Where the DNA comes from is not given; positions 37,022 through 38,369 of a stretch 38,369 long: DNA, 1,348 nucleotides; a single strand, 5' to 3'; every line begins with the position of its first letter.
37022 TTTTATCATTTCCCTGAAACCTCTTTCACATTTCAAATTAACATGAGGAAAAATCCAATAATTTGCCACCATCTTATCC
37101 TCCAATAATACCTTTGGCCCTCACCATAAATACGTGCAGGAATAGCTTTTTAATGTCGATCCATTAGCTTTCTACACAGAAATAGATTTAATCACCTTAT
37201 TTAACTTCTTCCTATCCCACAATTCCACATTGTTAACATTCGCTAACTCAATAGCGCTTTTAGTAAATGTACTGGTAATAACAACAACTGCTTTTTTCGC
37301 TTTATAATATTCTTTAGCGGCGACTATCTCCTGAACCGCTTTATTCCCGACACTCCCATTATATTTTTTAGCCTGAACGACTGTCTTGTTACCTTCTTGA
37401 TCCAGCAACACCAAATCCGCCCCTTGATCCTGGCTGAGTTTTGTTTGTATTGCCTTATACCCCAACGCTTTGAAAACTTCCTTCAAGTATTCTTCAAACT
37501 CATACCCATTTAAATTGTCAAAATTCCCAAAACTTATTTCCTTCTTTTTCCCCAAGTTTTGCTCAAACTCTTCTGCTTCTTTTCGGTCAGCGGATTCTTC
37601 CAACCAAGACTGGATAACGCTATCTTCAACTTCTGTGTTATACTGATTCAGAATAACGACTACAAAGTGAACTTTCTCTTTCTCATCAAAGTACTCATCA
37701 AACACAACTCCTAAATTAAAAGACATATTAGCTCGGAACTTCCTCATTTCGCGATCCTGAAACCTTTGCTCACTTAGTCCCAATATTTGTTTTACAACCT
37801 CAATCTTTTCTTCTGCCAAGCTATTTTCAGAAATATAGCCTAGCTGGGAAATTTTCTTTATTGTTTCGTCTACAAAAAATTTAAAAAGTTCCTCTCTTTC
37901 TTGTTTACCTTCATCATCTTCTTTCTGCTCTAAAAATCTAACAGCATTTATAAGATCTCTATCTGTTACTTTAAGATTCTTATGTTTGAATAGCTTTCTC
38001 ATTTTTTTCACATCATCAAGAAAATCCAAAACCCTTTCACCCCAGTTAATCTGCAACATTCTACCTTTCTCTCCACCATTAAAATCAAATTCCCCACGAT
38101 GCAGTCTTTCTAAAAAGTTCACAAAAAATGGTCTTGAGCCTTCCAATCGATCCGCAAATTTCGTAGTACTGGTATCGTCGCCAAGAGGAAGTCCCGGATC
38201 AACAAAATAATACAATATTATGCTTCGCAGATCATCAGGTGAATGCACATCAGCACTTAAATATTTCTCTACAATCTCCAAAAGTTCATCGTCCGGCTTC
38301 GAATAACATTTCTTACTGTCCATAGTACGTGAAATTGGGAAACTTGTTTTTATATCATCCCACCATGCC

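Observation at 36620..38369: AT-rich island next to trpE with a PUA/EVE-like reader gene and an Mrr-nuclease gene: candidate modified-DNA-sensing defence module, cut off at the window edge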

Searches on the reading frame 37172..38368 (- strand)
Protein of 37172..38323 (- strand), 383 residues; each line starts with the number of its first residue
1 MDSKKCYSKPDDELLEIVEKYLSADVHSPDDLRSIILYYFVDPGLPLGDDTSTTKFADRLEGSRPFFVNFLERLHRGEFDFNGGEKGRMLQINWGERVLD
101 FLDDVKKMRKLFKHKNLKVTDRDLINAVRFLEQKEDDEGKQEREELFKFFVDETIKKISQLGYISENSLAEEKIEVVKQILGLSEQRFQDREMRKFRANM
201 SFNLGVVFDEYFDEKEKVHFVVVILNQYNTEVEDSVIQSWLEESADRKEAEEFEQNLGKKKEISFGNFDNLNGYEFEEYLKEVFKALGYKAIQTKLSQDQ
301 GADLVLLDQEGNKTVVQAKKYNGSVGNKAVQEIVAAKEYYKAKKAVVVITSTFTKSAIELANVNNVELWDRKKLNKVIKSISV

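Call 3: search_protein_families(library=pfam, proteins=[window:37172-38323:-], max_evalue=1)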
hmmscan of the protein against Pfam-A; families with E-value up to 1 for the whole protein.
window:37172-38323:- (383 aa): 4 families
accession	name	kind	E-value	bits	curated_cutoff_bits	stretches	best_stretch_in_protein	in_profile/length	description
PF04471.18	Mrr_cat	-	6.8e-30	104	21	1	269-377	2-114/115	Restriction endonuclease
PF22722.2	NA-iREase1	-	3.3e-14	53.2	27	1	276-369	1-99/106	NACHT-associated inactive Restriction Endonuclease 1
PF13156.12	Mrr_cat_2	-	9.4e-06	26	22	1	277-360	7-94/127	Restriction endonuclease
PF19915.4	bpX0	-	0.18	12.5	27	1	173-267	47-137/161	MoxR-vWA-beta-propeller ternary system domain bpX0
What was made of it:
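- On Mrr_cat (PF04471) PD-(D/E)xK restriction endonuclease domain: E 6.8e-30, 104 bits against a cutoff of 21, residues 269-377, model positions 2-114 of 115 (call 3).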

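Call 4: search_protein_families(library=padloc, proteins=[window:37172-38323:-], max_evalue=1)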
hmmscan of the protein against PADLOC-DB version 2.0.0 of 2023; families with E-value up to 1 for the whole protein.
window:37172-38323:- (383 aa): 6 families
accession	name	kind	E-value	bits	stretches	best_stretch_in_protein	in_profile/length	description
PDLC00631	ZorD1|ZorD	-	2.5e-22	76.5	1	244-380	930-1062/1071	"SWI2/SNF2 helicase, Mrr-like nuclease"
PDLC04819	PDC-S02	-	8.8e-13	46.2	1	227-378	151-306/334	-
PDLC04796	PDC-S02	-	5.7e-12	43.3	1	254-363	226-339/390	-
PDLC03663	mREase_IV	-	2.3e-11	41.1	1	271-370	412-515/544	Type IV methyl-directed restriction enzyme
PDLC04815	PDC-S02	-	3.1e-10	37.9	1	248-374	182-314/346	-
PDLC03657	mREase_IV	-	5.1e-08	30.6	1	262-374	164-287/317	Type IV methyl-directed restriction enzyme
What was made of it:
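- Single-gene precedent: the protein matches PADLOC single-gene candidates (PDC-S02) and mREase_IV through its Mrr_cat domain (call 4). The Mrr_cat domain resembles the ZorD C-terminus (call 4). The ZorD match covers only the nuclease domain, model positions 930-1062 of 1071 (call 4).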

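Call 5: search_protein_families(library=ncbifam, proteins=[window:37172-38323:-], max_evalue=1)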
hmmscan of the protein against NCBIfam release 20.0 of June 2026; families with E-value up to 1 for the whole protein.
window:37172-38323:- (383 aa): 0 families

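Call 6: find_encoding_contigs(protein=window:37172-38323:-, flank=10000, max_places=10)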
Protein window:37172-38323:- (383 aa): no gene with exactly this product is on record in the collection.

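Call 8: find_homologous_proteins(query=window:37172-38323:-)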
Query window:37172-38323:- (383 aa): 301 proteins with E <= 0.001 among 4995 candidates; the best 120 are listed.
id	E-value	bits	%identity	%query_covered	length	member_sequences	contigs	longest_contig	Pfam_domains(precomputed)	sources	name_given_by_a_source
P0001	1.2e-244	829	100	100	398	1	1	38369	PF13156.13,PF22722.3,PF04471.19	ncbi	ncbi:MAG: restriction endonuclease, partial [Candidatus Omnitrophota bacterium]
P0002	1.8e-47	181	42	75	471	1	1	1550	PF22722.3,PF04471.19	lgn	-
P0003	1.8e-47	181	41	75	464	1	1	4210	PF22722.3,PF04471.19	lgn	-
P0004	1.9e-46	177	55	41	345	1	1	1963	PF22722.3,PF04471.19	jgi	jgi:restriction system protein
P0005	4.6e-46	176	40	75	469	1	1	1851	PF22722.3,PF04471.19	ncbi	-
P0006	7.8e-46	175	40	76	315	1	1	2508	PF22722.3,PF04471.19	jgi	-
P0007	8.2e-46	175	34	98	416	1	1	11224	PF22722.3,PF04471.19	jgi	-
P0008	1.0e-45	175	40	76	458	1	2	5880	PF22722.3,PF04471.19,PF14471.12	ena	-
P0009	1.3e-45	175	35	96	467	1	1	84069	PF22722.3,PF04471.19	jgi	jgi:hypothetical protein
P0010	2.7e-45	173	39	84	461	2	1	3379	PF22722.3,PF04471.19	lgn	-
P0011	6.2e-45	172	41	74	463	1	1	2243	PF22722.3,PF04471.19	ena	-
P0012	2.2e-44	170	41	75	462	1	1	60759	PF23447.2,PF22722.3,PF04471.19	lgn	-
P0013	2.4e-44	170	39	82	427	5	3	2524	PF22722.3,PF04471.19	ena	-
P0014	7.2e-44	169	40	76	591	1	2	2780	PF22722.3,PF24460.2,PF04471.19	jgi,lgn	-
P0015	1.0e-43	168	38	75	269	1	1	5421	PF22722.3,PF04471.19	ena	-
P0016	1.1e-43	168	38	80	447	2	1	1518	PF22722.3,PF04471.19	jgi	-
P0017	1.5e-43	168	42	75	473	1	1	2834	PF22722.3,PF04471.19,PF14471.12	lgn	-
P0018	1.7e-43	168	40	75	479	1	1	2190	PF22722.3,PF04471.19,PF14471.12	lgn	-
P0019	2.5e-43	167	38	75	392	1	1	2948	PF13156.13,PF22722.3,PF04471.19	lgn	-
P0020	4.8e-43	166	38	76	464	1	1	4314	PF22722.3,PF04471.19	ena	-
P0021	5.1e-43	166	38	76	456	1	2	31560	PF22722.3,PF04471.19,PF14471.12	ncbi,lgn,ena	-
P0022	8.0e-43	165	37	76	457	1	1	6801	PF22722.3,PF04471.19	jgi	jgi:HJR/Mrr/RecB family endonuclease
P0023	9.1e-43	165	41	75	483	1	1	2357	PF22722.3,PF04471.19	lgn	-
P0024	1.0e-42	165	36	90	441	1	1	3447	PF22722.3,PF04471.19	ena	-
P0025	1.5e-42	164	50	44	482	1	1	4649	PF22722.3,PF04471.19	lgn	-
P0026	2.1e-42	164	54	43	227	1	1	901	PF22722.3,PF04471.19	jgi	-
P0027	3.1e-42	163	56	42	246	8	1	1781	PF22722.3,PF04471.19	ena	-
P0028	3.2e-42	163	39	74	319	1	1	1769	PF22722.3,PF04471.19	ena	-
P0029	3.3e-42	163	51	46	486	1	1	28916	PF22722.3,PF04471.19,PF14471.12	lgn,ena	-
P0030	3.6e-42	163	57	38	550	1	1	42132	PF22722.3,PF04471.19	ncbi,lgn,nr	ncbi:MAG: restriction endonuclease [Desulfobacula sp.]|nr:restriction endonuclease [Desulfobacula sp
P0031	4.0e-42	163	50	46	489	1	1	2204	PF22722.3,PF04471.19,PF14471.12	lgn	-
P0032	4.2e-42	163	40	75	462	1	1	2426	PF22722.3,PF04471.19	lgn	-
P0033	4.8e-42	163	62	33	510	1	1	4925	PF22722.3,PF04471.19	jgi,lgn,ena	-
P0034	5.0e-42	163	57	38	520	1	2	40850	PF22722.3,PF04471.19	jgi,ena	jgi:HJR/Mrr/RecB family endonuclease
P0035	9.3e-42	162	60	33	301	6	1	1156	PF22722.3,PF04471.19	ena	-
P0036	9.9e-42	162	38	74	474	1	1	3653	PF22722.3,PF04471.19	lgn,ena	-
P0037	1.1e-41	162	51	42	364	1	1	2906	PF22722.3,PF04471.19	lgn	-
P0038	1.2e-41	161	39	75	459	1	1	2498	PF22722.3,PF04471.19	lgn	-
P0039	1.2e-41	161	39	75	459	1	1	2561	PF22722.3,PF04471.19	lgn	-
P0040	1.2e-41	161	60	34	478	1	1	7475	PF22722.3,PF04471.19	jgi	-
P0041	1.3e-41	161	51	42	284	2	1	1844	PF22722.3,PF04471.19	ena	-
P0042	2.2e-41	161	56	40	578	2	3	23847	PF22722.3,PF04471.19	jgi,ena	jgi:HJR/Mrr/RecB family endonuclease/DNA-directed RNA polymerase subunit RPC12/RpoP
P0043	2.3e-41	161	40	73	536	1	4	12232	PF22722.3,PF04471.19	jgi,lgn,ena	-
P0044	2.5e-41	160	53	42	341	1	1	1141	PF13156.13,PF22722.3,PF04471.19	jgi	jgi:hypothetical protein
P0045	2.8e-41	160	39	75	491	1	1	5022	PF22722.3,PF04471.19,PF14471.12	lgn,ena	-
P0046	3.3e-41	160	57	38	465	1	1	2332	PF22722.3,PF04471.19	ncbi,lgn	-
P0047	4.0e-41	160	51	43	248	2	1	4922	PF22722.3,PF04471.19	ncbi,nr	ncbi:restriction endonuclease, partial [Patescibacteria group bacterium]|nr:restriction endonuclease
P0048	6.4e-41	159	51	45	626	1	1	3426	PF22722.3,PF04471.19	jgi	-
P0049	8.3e-41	159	38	74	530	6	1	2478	PF22722.3,PF04471.19,PF14471.12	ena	-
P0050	9.7e-41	158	49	43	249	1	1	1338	PF13156.13,PF22722.3,PF04471.19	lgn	-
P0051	1.2e-40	158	36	76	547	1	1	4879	PF22722.3,PF04471.19,PF14471.12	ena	-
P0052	1.2e-40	158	50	44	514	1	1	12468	PF22722.3,PF04471.19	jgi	jgi:uncharacterized CHY-type Zn-finger protein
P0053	2.2e-40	157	55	38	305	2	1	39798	PF22722.3,PF04471.19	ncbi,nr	ncbi:restriction endonuclease [Candidatus Woesearchaeota archaeon]|nr:restriction endonuclease [Cand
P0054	2.5e-40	157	43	62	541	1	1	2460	PF22722.3,PF04471.19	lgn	-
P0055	2.6e-40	157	49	45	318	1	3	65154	PF22722.3,PF04471.19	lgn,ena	-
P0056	3.4e-40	157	53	41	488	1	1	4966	PF23447.2,PF22722.3,PF04471.19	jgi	-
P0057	4.9e-40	156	62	33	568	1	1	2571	PF22722.3,PF04471.19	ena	-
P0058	5.8e-40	156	36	75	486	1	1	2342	PF22722.3,PF04471.19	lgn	-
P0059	1.2e-39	155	50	41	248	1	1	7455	PF22722.3,PF04471.19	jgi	jgi:restriction endonuclease Mrr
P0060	1.7e-39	154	40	75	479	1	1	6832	PF22722.3,PF04471.19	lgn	-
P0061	1.9e-39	154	36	74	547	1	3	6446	PF22722.3,PF04471.19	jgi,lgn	-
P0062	3.8e-39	153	58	35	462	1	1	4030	PF22722.3,PF04471.19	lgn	-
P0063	3.8e-39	153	51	41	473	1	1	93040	PF22722.3,PF04471.19,PF13248.12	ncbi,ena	-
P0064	4.0e-39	153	41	77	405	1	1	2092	PF22722.3,PF04471.19,PF14471.12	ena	-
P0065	4.3e-39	153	50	42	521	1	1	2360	PF22722.3,PF04471.19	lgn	-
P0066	4.6e-39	153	52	42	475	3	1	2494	PF22722.3,PF04471.19,PF14471.12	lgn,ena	-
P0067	6.8e-39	152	49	43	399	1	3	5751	PF22722.3,PF04471.19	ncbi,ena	ncbi:MAG: restriction endonuclease [Pseudomonadota bacterium]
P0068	1.1e-38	152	51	42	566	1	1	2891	PF22722.3,PF04471.19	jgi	-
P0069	1.2e-38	152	60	34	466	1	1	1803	PF22722.3,PF04471.19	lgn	-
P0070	2.4e-38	151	50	42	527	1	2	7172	PF22722.3,PF04471.19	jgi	jgi:restriction system protein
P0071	2.8e-38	150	39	76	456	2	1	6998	PF22722.3,PF04471.19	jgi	-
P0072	3.4e-38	150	39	75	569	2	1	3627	PF22722.3,PF04471.19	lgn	-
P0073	4.0e-38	150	38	74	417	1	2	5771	PF22722.3,PF04471.19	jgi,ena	-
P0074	4.5e-38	150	52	42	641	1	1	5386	PF22722.3,PF04471.19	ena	-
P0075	4.7e-38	150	47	42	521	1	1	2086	PF13156.13,PF22722.3,PF04471.19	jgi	-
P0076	9.5e-38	149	56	37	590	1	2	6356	PF22722.3,PF04471.19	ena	-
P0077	1.2e-37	148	38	74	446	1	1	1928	PF22722.3,PF04471.19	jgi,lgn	-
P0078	1.7e-37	148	50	42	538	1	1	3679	PF22722.3,PF04471.19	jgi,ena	-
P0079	2.8e-37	147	37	76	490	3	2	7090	PF22722.3,PF04471.19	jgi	-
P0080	3.2e-37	147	60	33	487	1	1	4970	PF22722.3,PF04471.19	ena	-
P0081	3.3e-37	147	62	32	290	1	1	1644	PF22722.3,PF04471.19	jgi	-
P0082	5.2e-37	146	51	42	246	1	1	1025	PF22722.3,PF04471.19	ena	-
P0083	5.4e-37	146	36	84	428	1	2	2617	PF22722.3,PF04471.19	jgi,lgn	-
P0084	7.8e-37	146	62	32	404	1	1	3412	PF22722.3,PF04471.19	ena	-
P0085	4.9e-36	143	53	41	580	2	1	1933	PF27000.1,PF22722.3,PF04471.19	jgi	-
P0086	5.3e-36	143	37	74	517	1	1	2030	PF22722.3,PF04471.19,PF05154.22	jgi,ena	-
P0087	1.3e-35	142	49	43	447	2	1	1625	PF22722.3,PF04471.19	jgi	-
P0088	2.0e-35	141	36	89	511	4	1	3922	PF22722.3,PF04471.19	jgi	jgi:predicted RNA-binding Zn-ribbon protein involved in translation (DUF1610 family)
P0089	1.7e-34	138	48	42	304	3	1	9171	PF22722.3,PF04471.19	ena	-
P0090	2.8e-34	137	45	43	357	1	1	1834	PF13156.13,PF22722.3,PF04471.19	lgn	-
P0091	4.2e-34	137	45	42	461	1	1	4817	PF22722.3,PF04471.19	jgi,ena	-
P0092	7.5e-34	136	56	37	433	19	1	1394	PF22722.3,PF04471.19,PF14471.12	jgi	-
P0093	1.1e-33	135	40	57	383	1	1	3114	PF22722.3,PF04471.19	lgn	-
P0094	1.1e-33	135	37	74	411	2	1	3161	PF22722.3,PF04471.19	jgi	-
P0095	3.2e-33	134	53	38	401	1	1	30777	PF00226.37,PF13156.13,PF22722.3,PF04471.19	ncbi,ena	-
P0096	3.9e-33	133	49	40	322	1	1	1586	PF13156.13,PF22722.3,PF04471.19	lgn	-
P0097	1.3e-31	128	39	57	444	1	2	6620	PF22722.3,PF04471.19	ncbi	-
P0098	1.3e-31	128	54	34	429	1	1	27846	PF22722.3,PF04471.19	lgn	-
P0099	1.5e-31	128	46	39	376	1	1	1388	PF22722.3,PF04471.19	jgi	jgi:uncharacterized Zn finger protein (UPF0148 family)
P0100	1.7e-31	128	43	47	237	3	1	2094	PF13156.13,PF22722.3,PF04471.19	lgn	-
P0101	2.7e-31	127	56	34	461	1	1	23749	PF22722.3,PF04471.19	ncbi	ncbi:MAG: restriction endonuclease [Candidatus Woesearchaeota archaeon]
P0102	6.5e-31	126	48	41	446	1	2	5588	PF22722.3,PF04471.19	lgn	-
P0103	8.1e-31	126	42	48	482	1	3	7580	PF22722.3,PF04471.19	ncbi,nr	ncbi:MAG: restriction endonuclease [Acidobacteriota bacterium]|nr:restriction endonuclease [Acidobac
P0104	8.2e-31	126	43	47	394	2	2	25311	PF22722.3,PF04471.19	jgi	-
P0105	1.1e-30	125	51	38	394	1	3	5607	PF22722.3,PF04471.19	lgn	-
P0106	1.5e-30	125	55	33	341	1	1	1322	PF22722.3,PF04471.19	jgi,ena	-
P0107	5.8e-30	123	49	34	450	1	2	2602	PF22722.3,PF04471.19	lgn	-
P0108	6.6e-30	123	55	34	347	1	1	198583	PF22722.3,PF04471.19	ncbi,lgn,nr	ncbi:MAG: restriction endonuclease [Pyrinomonadaceae bacterium]|nr:restriction endonuclease [Pyrinom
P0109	7.1e-30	123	43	39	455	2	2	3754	PF13156.13,PF22722.3,PF04471.19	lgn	-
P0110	1.2e-29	122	56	33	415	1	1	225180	PF22722.3,PF04471.19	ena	-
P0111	1.8e-29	121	53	34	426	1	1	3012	PF22722.3,PF04471.19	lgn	-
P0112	1.9e-29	121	52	32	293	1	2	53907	PF22722.3,PF04471.19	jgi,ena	-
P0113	2.1e-29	121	45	39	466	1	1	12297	PF13156.13,PF22722.3,PF04471.19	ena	-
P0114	4.3e-29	120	39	45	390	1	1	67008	PF22722.3,PF04471.19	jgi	jgi:restriction system protein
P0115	5.0e-29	120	51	37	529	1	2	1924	PF22722.3,PF04471.19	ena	-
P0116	5.6e-29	120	51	31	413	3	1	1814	PF22722.3,PF04471.19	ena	-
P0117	6.2e-29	120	43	45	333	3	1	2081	PF13156.13,PF22722.3,PF04471.19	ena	-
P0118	6.9e-29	119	55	34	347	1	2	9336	PF22722.3,PF04471.19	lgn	-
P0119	1.2e-28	119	52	30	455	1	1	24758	PF13156.13,PF22722.3,PF04471.19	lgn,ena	-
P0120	1.4e-28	118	55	35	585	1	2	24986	PF13240.12,PF22722.3,PF04471.19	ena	-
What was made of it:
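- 37172..38369 (-): Gene for an Mrr-family nuclease. It gives 383 aa from the first ATG at 38323, but the frame stays open to the contig end, so the N-terminus is uncertain. NCBI annotates it as 'restriction endonuclease, partial', 398 aa (call 8).
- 37520..38323 (-): N-terminal and middle region (about 268 aa) with no Pfam assignment. It is the helical middle domain of the family (motifs EKYLS and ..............). The N-terminal Zn ribbon seen in homologues is absent or lies beyond the contig end. Many of the 301 homologues cover about 75% of the query or more (call 8).
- Checked: NCBI annotates it as a partial 398-aa protein (call 8).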

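Call 17: find_encoding_contigs(protein=P0009, flank=6000, max_places=2)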
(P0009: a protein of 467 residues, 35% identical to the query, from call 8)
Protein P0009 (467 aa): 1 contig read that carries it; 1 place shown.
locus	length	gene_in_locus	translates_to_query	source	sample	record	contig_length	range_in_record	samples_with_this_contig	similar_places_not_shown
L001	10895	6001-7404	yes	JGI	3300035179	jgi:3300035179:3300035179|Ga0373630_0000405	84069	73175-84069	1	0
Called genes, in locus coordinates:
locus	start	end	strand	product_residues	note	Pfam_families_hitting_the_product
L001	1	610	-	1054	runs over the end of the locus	-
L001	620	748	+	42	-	-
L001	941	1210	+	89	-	-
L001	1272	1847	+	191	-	-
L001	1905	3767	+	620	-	-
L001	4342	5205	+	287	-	PF00565:SNase, PF00932:LTD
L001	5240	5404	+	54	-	-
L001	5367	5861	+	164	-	-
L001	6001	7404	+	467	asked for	PF04471:Mrr_cat, PF22722:NA-iREase1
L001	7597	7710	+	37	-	-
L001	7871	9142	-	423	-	PF00589:Phage_integrase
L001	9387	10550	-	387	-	PF01368:DHH (weak), PF02272:DHHA1 (weak)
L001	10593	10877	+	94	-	PF01247:Ribosomal_L35Ae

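Call 18: find_encoding_contigs(protein=P0012, flank=6000, max_places=2)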
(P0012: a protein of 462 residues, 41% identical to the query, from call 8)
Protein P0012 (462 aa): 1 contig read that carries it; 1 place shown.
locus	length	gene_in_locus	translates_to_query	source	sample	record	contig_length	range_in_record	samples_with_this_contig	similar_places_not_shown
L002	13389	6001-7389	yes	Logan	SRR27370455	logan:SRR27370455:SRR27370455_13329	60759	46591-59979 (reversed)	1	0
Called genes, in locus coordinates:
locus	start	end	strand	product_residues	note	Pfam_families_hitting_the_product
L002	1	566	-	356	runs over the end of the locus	PF00091:Tubulin, PF12327:FtsZ_C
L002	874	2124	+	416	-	PF18195:GatD_N, PF00710:Asparaginase, PF17763:Asparaginase_C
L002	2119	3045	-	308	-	PF01180:DHO_dh (faint), PF01207:Dus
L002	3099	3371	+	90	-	-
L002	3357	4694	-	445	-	PF12706:Lactamase_B_2, PF00753:Lactamase_B, PF22505:RNase_J_b_CASP, PF07521:RMMBL (weak)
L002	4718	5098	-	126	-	PF02643:DUF192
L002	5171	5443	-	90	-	PF03477:ATP-cone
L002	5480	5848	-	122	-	-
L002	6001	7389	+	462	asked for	PF04471:Mrr_cat, PF22722:NA-iREase1, PF23447:DUF7128 (faint)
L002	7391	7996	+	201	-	PF05866:RusA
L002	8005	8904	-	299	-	PF13610:DDE_Tnp_IS240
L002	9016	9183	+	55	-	PF04014:MazE_antitoxin (weak)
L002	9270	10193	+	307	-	PF00005:ABC_tran, PF13304:AAA_21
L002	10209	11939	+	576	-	PF12698:ABC2_membrane_3, PF04513:Baculo_PEP_C (faint), PF12698:ABC2_membrane_3, PF01061:ABC2_membrane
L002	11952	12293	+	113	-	-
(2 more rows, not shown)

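Call 19: find_encoding_contigs(protein=P0007, flank=6000, max_places=2)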
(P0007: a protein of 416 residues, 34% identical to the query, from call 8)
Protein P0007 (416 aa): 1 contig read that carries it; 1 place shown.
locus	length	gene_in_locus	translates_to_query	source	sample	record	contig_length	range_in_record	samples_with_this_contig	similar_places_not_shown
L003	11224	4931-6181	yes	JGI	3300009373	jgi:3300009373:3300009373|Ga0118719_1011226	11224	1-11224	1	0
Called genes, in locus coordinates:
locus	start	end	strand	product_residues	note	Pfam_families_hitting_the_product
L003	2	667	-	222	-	?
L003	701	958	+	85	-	PF04010:DUF357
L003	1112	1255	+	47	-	-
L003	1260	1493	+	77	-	-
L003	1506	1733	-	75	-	-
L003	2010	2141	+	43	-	-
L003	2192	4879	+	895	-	PF07676:PD40 (faint), PF26549:Tricorn_N (faint), PF26550:Tricorn_2nd (weak)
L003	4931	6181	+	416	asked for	PF04471:Mrr_cat, PF22722:NA-iREase1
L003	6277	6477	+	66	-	-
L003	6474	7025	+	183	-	PF04011:LemA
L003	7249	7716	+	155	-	PF13563:2_5_RNA_ligase2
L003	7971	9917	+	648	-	PF04473:DUF553 (weak)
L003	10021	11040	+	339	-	-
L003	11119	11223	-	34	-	?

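Call 47: find_related_loci(query=A1, collection=genome_contigs, flank=5000)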
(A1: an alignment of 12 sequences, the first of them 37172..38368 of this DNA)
Query A1 (398 aa) in genome_contigs; peptide patterns used: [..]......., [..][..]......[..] (x = any residue, [..] = any of these).
284 stretches matched a pattern; 176 encode a relative of the query (tblastn E <= 1e-3); the best 80 are kept; 80 distinct loci.
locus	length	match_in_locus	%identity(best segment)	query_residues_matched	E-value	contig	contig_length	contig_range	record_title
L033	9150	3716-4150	57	252-397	3e-46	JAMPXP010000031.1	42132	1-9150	MAG: Desulfobacula sp. isolate R2F_R2FSRR_metabat.38 R2F_C453, whole genome shotgun sequence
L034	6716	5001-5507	50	227-397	2e-45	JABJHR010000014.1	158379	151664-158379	MAG: Candidatus Woesearchaeota archaeon isolate SI074_bin25 k141_1025747, whole genome shotgun sequence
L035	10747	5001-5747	39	108-393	5e-45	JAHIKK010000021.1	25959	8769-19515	MAG: Candidatus Omnitrophota bacterium isolate KR13_N1.mb.50 KR13_N1.mb.50_k141_29863, whole genome shotgun sequence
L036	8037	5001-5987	33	18-397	1e-44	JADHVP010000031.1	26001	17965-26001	MAG: Ignavibacteria bacterium isolate BS750m-G4 BS-750m-C2473, whole genome shotgun sequence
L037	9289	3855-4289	55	252-397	4e-44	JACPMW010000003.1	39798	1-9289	MAG: Candidatus Woesearchaeota archaeon isolate NC_groundwater_559_Ag_S-0.1um_40_64 S35_SO-1_scaffold_1985, whole genome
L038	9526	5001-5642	40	186-397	2e-43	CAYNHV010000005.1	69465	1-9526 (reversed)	MAG TPA_asm: uncultured Methanosarcinales archaeon isolate SRP141376_co2_308 genome assembly, contig: NODE_1004_length_6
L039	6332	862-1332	51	239-396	3e-43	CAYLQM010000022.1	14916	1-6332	MAG TPA_asm: uncultured Methanosarcinales archaeon isolate binchicken_co256_922 genome assembly, contig: NODE_9421_lengt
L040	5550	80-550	50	239-396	1e-42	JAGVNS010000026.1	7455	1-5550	MAG: Thaumarchaeota archaeon isolate DeMMO3_24 c_000000000795, whole genome shotgun sequence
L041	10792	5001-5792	39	107-396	1e-42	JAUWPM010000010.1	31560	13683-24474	MAG: Methanosarcinales archaeon isolate CSMAG_2476 CSMAG_2476_k141_759378_length_31560_cov_56.9608, whole genome shotgun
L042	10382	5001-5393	60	267-396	1e-41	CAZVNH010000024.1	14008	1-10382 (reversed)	MAG TPA_asm: uncultured Thermoplasmatales archaeon isolate binchicken_co338_5 genome assembly, contig: NODE_1012_length_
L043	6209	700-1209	46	228-398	5e-40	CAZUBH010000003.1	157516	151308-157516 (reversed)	MAG TPA_asm: uncultured Thermoplasmatales archaeon isolate SRP141376_co1_301 genome assembly, contig: NODE_188_length_15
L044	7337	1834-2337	47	223-393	1e-39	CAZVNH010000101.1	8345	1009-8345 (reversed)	MAG TPA_asm: uncultured Thermoplasmatales archaeon isolate binchicken_co338_5 genome assembly, contig: NODE_2359_length_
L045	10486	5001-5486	48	231-393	5e-39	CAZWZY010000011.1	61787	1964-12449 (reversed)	MAG TPA_asm: uncultured Thermoplasmatales archaeon isolate SRP332253_co2_59 genome assembly, contig: NODE_384_length_617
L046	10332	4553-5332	35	106-396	1e-36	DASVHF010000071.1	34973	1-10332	MAG TPA_asm: Candidatus Nanoarchaeia archaeon isolate SMAG_U2959 k141_1231531, whole genome shotgun sequence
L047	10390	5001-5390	53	264-393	6e-35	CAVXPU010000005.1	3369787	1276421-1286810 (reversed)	MAG: Pyrinomonadaceae bacterium isolate MFD04651.bin.1.211 genome assembly, contig: contig_349, whole genome shotgun seq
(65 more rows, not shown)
